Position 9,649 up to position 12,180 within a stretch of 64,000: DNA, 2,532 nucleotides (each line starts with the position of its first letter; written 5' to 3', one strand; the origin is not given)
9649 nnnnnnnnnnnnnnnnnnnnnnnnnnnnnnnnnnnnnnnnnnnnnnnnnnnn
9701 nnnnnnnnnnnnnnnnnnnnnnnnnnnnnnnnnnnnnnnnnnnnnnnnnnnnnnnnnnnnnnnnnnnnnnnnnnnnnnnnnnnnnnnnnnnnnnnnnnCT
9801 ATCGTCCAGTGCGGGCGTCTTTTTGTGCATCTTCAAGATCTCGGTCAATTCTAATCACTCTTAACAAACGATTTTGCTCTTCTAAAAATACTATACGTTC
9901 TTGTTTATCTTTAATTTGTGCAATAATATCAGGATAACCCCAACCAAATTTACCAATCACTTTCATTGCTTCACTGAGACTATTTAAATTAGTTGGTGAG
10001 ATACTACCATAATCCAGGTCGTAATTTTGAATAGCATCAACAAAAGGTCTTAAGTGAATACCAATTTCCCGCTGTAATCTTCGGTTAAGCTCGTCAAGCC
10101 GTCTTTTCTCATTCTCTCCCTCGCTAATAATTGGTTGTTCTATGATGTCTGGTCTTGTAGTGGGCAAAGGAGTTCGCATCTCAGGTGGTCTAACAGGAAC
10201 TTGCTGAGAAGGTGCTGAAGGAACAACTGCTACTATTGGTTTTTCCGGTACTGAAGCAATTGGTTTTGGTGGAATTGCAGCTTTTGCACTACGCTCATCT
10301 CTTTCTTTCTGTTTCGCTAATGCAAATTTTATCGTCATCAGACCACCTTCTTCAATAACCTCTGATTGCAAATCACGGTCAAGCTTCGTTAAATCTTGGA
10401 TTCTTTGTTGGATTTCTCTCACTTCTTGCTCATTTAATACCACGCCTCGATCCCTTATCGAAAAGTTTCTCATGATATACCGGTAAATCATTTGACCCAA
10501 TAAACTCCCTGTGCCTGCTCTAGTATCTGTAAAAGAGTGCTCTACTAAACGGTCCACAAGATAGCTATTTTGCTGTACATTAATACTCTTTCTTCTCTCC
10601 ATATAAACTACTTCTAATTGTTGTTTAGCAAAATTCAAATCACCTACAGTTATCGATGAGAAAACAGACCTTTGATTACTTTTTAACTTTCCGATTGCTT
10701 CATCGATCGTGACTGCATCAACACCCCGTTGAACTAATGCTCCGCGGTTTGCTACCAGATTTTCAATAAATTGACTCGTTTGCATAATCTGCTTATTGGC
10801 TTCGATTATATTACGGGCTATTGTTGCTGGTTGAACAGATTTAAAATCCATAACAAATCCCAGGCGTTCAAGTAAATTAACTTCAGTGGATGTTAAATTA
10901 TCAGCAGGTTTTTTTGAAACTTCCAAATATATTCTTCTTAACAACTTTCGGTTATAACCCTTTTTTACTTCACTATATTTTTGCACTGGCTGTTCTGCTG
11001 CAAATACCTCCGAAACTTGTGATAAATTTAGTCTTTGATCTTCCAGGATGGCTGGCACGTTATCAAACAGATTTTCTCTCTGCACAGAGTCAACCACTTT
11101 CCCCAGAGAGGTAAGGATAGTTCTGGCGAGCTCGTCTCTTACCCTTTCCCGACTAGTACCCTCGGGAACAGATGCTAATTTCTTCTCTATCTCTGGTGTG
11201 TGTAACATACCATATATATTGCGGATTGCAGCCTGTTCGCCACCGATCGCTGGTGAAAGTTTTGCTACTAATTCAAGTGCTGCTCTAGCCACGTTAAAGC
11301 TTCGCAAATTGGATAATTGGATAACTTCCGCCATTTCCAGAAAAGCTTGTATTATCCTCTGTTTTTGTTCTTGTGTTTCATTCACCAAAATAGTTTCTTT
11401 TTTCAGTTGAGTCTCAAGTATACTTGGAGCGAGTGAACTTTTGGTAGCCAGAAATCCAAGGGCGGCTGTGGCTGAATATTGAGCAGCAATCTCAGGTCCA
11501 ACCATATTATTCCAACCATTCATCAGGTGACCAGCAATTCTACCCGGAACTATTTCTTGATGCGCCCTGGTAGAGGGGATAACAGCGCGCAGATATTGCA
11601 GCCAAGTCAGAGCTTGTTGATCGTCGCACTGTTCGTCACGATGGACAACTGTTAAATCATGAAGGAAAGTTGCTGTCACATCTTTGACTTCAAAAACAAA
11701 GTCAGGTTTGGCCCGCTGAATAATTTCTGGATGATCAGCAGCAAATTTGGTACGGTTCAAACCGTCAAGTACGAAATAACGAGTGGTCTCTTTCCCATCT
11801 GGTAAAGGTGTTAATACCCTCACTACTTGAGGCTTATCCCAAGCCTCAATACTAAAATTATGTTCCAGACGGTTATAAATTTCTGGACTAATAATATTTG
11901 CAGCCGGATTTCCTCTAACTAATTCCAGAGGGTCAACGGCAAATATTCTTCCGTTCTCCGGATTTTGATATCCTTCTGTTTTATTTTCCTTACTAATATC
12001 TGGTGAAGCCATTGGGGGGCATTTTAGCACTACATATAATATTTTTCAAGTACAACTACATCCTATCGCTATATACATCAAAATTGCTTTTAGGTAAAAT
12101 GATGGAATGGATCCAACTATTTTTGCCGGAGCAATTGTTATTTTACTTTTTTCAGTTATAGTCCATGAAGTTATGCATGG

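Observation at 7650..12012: Candidate uncharacterised 3-gene module: ParB/Srx-like 737-aa protein followed by two tandem, divergent double-motif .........-like paralogs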

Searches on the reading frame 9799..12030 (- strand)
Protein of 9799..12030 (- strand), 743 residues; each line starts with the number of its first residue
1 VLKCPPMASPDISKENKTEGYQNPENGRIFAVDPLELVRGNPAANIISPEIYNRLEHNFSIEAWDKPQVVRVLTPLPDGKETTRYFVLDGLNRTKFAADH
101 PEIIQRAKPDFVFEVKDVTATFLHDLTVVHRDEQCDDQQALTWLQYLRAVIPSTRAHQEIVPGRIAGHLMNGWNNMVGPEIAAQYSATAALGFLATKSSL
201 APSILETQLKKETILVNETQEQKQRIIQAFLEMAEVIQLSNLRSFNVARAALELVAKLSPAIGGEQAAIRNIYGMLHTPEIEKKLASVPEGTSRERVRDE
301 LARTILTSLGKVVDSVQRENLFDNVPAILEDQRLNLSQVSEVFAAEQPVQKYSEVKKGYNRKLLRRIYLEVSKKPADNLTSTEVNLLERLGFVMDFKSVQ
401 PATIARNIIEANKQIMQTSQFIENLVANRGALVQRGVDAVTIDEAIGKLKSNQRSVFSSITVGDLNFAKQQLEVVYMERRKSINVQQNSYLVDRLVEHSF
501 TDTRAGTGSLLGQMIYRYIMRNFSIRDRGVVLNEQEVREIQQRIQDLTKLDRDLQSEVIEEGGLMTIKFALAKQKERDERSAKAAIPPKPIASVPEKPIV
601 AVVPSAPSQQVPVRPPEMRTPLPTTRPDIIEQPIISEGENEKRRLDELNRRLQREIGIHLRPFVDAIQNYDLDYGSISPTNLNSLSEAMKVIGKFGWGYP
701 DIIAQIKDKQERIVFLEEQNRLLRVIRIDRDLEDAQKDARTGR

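Call 3: search_protein_families(library=pfam, proteins=[window:9799-12030:-], max_evalue=1)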
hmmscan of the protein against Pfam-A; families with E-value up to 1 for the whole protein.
window:9799-12030:- (743 aa): 1 family
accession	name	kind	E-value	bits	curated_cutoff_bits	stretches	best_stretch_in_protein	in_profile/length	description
PF13605.11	DUF4141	-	0.051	13.4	30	1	400-428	24-52/53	Domain of unknown function (DUF4141)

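Call 4: search_protein_families(library=ncbifam, proteins=[window:9799-12030:-], max_evalue=1)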
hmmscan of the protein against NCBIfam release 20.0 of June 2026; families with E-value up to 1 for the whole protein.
window:9799-12030:- (743 aa): 0 families

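Call 6: search_solved_structures(query=window:9799-12030:-, max_evalue=10, show_alignments=2)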
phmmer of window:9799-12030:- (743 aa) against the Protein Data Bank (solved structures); distinct sequences matched with E-value up to 10: 0.

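Call 11: find_homologous_proteins(query=window:9799-12030:-)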
Query window:9799-12030:- (743 aa): 4 proteins with E <= 0.001 among 8000 candidates.
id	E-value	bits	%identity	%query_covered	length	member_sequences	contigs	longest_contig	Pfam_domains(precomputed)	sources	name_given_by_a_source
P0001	0.0e+0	1612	100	99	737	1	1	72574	-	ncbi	-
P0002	6.4e-87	311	31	98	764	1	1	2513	-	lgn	-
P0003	3.0e-86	309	30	99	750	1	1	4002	-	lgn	-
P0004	6.5e-81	291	32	98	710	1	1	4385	-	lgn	-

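Call 12: find_encoding_contigs(protein=P0003, flank=10000)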
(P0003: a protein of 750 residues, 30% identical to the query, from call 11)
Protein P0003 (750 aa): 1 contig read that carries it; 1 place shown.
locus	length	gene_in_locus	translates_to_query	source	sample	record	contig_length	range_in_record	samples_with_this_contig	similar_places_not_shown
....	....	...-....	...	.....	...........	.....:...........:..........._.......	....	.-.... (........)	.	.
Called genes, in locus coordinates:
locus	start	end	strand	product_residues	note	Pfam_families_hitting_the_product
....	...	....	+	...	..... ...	-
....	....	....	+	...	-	?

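Call 13: find_encoding_contigs(protein=P0004, flank=10000)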
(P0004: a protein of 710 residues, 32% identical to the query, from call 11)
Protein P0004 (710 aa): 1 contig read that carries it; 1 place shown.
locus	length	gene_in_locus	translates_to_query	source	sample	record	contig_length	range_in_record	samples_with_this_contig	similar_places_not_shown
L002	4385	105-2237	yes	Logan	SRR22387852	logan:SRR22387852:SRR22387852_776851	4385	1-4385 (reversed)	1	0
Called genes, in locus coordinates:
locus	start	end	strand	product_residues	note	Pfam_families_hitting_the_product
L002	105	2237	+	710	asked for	-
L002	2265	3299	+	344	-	-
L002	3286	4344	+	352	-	PF14528:LAGLIDADG_3 (faint)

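Call 14: find_encoding_contigs(protein=P0002, flank=10000)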
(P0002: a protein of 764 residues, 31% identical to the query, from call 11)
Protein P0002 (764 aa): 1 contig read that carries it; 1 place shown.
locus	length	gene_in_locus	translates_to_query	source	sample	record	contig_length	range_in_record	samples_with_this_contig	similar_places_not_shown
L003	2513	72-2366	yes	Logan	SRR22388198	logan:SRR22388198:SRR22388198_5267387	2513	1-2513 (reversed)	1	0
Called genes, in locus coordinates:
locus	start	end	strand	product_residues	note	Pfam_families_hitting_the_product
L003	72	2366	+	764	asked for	-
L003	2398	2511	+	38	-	?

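Call 15: find_encoding_contigs(protein=P0001, flank=10000)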
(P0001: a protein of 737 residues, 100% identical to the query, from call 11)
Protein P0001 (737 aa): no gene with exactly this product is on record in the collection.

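Call 38: search_protein_families(library=padloc, proteins=[window:9799-12030:-], max_evalue=1)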
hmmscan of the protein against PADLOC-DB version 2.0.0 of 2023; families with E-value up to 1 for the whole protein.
window:9799-12030:- (743 aa): 0 families

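Call 39: search_protein_families(library=phrogs, proteins=[window:9799-12030:-], max_evalue=1)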
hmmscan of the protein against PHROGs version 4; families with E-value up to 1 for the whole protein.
window:9799-12030:- (743 aa): 0 families

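Call 40: predict_structure(alignment_id=A2)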
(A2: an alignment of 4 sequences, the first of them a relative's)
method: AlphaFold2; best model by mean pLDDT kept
length: 737 residues; sequences in the alignment: 4
mean_pLDDT: 60.9   pTM: 0.39
mean pLDDT of the five models: 60.9, 58.4, 54.0, 53.3, 52.2
residues with pLDDT >= 90: 48; 70-90: 226; 50-70: 215; < 50: 248
segments of 3 or more residues with pLDDT < 50: 1-60, 67-76, 81-102, 104-153, 249-260, 497-502, 555-564, 579-633, 664-668, 690-693, 695-697, 735-737
pLDDT, mean of each block of 10 residues (from residue 1): 27 27 31 30 34 39 49 46 40 44 42 36 31 40 42 53 62 66 69 61 62 72 75 66 58 38 65 77 70 80 70 72 81 85 84 84 84 85 75 77 91 93 89 91 93 85 91 89 83 56 65 78 77 81 69 46 56 58 37 34 35 32 33 56 66 62 48 58 56 48 52 54 61 46
secondary structure, 60 per line:
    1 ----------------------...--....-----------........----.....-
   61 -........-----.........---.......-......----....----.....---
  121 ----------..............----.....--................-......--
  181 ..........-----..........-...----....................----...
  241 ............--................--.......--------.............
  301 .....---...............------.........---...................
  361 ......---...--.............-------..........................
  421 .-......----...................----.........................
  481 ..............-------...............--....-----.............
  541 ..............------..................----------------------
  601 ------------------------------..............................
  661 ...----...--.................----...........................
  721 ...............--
elements in order (helices of 4 or more, strands of 3 or more residues): E23-25 H28-31 H43-50 H55-59 E62-69 E75-83 E87-90 H95-100 E105-108 H113-117 H131-144 H149-153 H156-171 H173-178 H181-190 H196-205 H214-233 H238-252 H255-270 H273-279 H288-305 H309-323 H330-338 H342-366 H375-387 H395-421 H423-428 H433-451 H456-494 H502-516 H519-522 H528-554 H561-578 H631-663 H673-689 H694-735

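Call 41: search_protein_representatives(alignment_id=A2)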
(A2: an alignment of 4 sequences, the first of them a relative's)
Query: 4 sequences, 745 profile positions. Proteins with E-value up to 0.001 (for the whole library): 152; up to 1e-10: 140; up to 1e-30: 102. The best 150 are listed.
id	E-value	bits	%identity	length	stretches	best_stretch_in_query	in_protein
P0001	0.0e+00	1156.1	-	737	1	5-745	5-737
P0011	9.7e-255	863.9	-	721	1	1-745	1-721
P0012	9.2e-241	817.7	-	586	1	6-574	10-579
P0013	5.3e-209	712.7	-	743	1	1-745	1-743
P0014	5.4e-200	682.9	-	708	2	1-597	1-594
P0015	5.0e-198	676.4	-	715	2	10-595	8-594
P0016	2.4e-196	670.8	-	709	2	11-604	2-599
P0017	1.4e-195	668.3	-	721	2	6-600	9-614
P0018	1.1e-192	658.8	-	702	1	13-744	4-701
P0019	1.8e-192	658.0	-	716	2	15-611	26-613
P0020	1.4e-186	638.5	-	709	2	12-565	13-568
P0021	6.6e-185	633.0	-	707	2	12-597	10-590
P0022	7.6e-185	632.8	-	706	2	5-561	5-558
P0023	1.5e-183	628.5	-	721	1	14-745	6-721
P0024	5.2e-182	623.4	-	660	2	27-574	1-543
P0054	3.9e-110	385.8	-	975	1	13-470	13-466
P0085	5.3e-54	200.2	-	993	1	1-581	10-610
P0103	1.4e-35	139.3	-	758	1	40-444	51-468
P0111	3.4e-31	124.8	-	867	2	22-375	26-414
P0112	2.9e-30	121.7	-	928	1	25-303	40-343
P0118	1.5e-22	96.2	-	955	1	16-383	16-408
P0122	6.7e-21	90.7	-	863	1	56-413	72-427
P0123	8.5e-21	90.4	-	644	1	18-329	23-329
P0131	1.1e-16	76.8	-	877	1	25-406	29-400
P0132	1.6e-16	76.3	-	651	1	2-371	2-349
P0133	5.1e-16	74.6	-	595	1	25-354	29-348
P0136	2.3e-15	72.4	-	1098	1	8-475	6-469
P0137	3.4e-15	71.9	-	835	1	22-386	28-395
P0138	4.6e-15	71.5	-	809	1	13-336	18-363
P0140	7.0e-14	67.5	-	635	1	5-315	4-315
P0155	1.0e-09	53.7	-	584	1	19-285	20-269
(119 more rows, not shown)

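Call 49: search_protein_families(library=pfam, alignment_id=A4, max_evalue=0.01)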
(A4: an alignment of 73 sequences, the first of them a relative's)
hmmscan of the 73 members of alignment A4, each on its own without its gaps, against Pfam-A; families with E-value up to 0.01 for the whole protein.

A. member 1, P0001 (737 aa): 0 families

B. families by the number of members that match (of 73 scanned): 12 families
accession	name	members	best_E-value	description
PF02467.21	Whib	5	9.3e-16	Transcription factor WhiB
PF12325.13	TMF_TATA_bd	2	0.0028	TATA element modulatory factor 1 TATA binding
PF04539.22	Sigma70_r3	1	2.3e-11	Sigma-70 region 3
PF04545.22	Sigma70_r4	1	3.4e-10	Sigma-70, region 4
PF04542.20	Sigma70_r2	1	4.9e-07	Sigma-70 region 2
PF13412.12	HTH_24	1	7e-05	Winged helix-turn-helix DNA-binding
PF16808.10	PKcGMP_CC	1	0.00087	Coiled-coil N-terminus of cGMP-dependent protein kinase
PF03836.20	RasGAP_C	1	0.0012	RasGAP C-terminus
PF03979.19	Sigma70_r1_1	1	0.0027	Sigma-70 factor, region 1.1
PF10819.13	DUF2564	1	0.0036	Protein of unknown function (DUF2564)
PF06818.20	Fez1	1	0.006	Fez1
PF22602.2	NXF_NTF2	1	0.0076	Nuclear RNA export factor, NTF2 domain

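Call 50: search_protein_families(library=pfam, proteins=[P0054, P0085, P0111, P0112, P0118, P0122, P0131, P0136, P0137, P0138], max_evalue=0.1)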
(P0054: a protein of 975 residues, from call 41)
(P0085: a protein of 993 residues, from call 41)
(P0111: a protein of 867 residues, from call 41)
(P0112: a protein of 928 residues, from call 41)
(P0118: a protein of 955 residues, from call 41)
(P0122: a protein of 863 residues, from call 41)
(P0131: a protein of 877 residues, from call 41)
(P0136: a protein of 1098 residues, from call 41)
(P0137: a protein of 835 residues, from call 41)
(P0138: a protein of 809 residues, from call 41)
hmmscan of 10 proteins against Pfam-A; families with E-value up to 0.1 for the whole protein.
P0054 (975 aa): 5 families
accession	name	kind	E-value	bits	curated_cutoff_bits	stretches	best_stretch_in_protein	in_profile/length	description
PF04539.22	Sigma70_r3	-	2.3e-11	44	25.3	1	745-801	4-60/78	Sigma-70 region 3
PF04545.22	Sigma70_r4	-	3.4e-10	39.7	24.1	1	846-896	4-50/50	Sigma-70, region 4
PF04542.20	Sigma70_r2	-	4.9e-07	29.9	24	1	672-731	7-67/71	Sigma-70 region 2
PF13412.12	HTH_24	-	7e-05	22.8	21.9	0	847-887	1-38/48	Winged helix-turn-helix DNA-binding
PF00140.25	Sigma70_r1_2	-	0.077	13.4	22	0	607-621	16-30/34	Sigma-70 factor, region 1.2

P0085 (993 aa): 0 families

P0111 (867 aa): 0 families

P0112 (928 aa): 1 family
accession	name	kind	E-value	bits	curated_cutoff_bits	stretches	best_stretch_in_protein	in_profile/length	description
PF01029.23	NusB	-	0.05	14.4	23.1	0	869-925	34-90/133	NusB family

P0118 (955 aa): 0 families

P0122 (863 aa): 1 family
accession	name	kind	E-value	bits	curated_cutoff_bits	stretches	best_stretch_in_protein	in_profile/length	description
PF16516.10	CC2-LZ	-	0.093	13.6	35.3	0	578-626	6-53/100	Leucine zipper of domain CC2 of NEMO, NF-kappa-B essential modulator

P0131 (877 aa): 2 families
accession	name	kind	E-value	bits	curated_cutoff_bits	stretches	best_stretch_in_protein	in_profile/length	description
PF12325.13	TMF_TATA_bd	-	0.0028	18.2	29.1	1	548-646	14-112/115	TATA element modulatory factor 1 TATA binding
PF14389.11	Lzipper-MIP1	-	0.051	14.4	32.2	0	633-658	11-36/84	Leucine-zipper of ternary complex factor MIP1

P0136 (1098 aa): 1 family
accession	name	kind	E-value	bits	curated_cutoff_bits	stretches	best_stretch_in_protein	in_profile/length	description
PF24905.1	TTC3_9th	-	0.028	14.6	27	0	549-575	12-38/60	TTC3, helical domain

P0137 (835 aa): 0 families

P0138 (809 aa): 0 families

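Call 54: find_related_loci(query=A5, collection=genome_contigs, flank=6000)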
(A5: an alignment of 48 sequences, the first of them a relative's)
Query A5 (737 aa) in genome_contigs; peptide patterns used: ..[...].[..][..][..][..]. (x = any residue, [..] = any of these).
31 stretches matched a pattern; 6 encode a relative of the query (tblastn E <= 1e-3); 6 distinct loci.
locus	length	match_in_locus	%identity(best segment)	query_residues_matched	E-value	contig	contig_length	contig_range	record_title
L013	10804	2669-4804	30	16-737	8e-89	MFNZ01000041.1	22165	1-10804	MAG: Candidatus Levybacteria bacterium RIFCSPHIGHO2_02_FULL_37_13 rifcsphigho2_02_scaffold_3600, whole genome shotgun se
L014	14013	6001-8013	30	18-735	3e-83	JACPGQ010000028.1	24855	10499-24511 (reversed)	MAG: Candidatus Levyibacteriota bacterium isolate NC_groundwater_392_Ag_B-0.1um_43_10 GD18-4_B1_scaffold_428285, whole g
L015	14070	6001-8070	31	27-705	4e-80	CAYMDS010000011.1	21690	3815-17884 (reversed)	MAG TPA_asm: uncultured Gammaproteobacteria bacterium isolate SRP192515_co2_133 genome assembly, contig: NODE_1891_lengt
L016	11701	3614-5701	29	27-705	5e-80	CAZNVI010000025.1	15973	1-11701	MAG TPA_asm: uncultured Gammaproteobacteria bacterium isolate SRP192515_co1_25 genome assembly, contig: NODE_3499_length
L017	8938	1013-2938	30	18-692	5e-74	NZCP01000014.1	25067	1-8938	MAG: Candidatus Woesebacteria bacterium isolate ARS1183 MHASMcontig_135026, whole genome shotgun sequence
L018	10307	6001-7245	31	6-420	2e-42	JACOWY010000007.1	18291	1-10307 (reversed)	MAG: Candidatus Chisholmbacteria bacterium isolate NC_groundwater_139_Ag_S-0.1um_49_11 S4_GD2017_2_S1_scaffold_1915, who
